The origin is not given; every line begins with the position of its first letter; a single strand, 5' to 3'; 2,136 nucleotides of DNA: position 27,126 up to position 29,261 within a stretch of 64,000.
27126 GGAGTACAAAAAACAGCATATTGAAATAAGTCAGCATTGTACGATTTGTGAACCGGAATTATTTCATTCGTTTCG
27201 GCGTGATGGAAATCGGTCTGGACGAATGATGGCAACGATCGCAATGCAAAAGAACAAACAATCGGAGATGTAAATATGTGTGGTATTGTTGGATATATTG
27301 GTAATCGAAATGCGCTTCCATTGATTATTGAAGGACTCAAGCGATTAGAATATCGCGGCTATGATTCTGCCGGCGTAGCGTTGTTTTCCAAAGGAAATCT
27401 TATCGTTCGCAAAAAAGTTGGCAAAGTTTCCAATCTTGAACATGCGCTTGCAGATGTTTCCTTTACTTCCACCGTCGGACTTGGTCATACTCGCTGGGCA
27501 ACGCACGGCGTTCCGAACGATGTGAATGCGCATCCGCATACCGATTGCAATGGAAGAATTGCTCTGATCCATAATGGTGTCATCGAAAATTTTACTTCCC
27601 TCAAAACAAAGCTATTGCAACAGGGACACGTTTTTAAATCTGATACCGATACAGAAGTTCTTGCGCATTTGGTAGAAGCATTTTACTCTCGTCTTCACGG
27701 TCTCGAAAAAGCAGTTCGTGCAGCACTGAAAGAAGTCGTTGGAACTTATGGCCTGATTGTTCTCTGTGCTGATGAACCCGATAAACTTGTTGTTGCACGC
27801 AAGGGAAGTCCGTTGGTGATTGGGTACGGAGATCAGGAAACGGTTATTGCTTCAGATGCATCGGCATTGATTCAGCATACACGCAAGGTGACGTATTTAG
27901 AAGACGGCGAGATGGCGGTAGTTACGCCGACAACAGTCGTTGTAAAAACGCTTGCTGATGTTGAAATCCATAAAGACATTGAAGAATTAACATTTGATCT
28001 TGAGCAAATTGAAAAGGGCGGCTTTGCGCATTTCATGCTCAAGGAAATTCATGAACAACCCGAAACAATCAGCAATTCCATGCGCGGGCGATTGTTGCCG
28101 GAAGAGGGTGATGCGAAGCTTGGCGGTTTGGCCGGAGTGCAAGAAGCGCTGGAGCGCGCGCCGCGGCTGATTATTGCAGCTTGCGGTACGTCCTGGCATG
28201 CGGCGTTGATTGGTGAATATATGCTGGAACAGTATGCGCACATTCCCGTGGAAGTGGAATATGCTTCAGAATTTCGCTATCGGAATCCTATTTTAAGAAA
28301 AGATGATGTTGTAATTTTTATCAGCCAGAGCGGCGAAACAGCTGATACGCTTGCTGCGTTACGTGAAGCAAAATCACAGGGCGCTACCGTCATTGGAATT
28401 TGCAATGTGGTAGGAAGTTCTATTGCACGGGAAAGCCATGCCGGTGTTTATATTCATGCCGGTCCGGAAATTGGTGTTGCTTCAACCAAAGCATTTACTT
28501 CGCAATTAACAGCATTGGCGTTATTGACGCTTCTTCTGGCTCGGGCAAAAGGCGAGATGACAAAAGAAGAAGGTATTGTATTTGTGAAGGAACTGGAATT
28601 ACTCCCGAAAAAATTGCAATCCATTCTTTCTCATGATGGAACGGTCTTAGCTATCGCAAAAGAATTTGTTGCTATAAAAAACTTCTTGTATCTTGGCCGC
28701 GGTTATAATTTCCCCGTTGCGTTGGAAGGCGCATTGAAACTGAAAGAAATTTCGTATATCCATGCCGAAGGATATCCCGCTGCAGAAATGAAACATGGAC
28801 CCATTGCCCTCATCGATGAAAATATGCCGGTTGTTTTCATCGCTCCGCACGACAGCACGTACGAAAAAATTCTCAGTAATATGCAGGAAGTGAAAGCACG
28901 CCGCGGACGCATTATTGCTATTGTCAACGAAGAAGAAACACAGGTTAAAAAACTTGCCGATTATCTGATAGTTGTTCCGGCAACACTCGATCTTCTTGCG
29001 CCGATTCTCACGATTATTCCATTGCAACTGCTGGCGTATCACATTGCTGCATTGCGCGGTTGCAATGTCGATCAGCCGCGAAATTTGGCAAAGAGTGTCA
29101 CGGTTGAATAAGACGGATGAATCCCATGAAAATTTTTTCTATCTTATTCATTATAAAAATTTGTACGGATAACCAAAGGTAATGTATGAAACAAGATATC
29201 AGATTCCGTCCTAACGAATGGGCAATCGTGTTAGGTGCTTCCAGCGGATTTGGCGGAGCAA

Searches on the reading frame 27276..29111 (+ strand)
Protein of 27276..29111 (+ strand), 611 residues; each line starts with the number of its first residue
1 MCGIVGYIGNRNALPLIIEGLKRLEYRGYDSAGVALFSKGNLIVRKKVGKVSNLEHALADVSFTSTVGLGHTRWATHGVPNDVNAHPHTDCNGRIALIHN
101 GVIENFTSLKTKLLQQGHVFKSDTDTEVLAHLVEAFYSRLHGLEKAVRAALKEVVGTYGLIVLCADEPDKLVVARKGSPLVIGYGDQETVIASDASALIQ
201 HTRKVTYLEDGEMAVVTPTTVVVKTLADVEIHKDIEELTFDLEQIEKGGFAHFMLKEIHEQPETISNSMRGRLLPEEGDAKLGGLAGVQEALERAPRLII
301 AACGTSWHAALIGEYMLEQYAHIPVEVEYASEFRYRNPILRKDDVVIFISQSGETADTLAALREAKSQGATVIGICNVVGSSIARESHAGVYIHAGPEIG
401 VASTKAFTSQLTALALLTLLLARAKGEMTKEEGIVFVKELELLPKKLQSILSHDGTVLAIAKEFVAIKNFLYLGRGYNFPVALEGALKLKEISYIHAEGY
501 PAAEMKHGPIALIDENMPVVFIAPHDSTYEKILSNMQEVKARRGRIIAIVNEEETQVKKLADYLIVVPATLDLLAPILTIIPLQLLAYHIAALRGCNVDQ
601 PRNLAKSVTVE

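Call 64: find_encoding_contigs(protein=window:27276-29111:+, flank=1000, max_places=3)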
Protein window:27276-29111:+ (611 aa): no gene with exactly this product is on record in the collection.
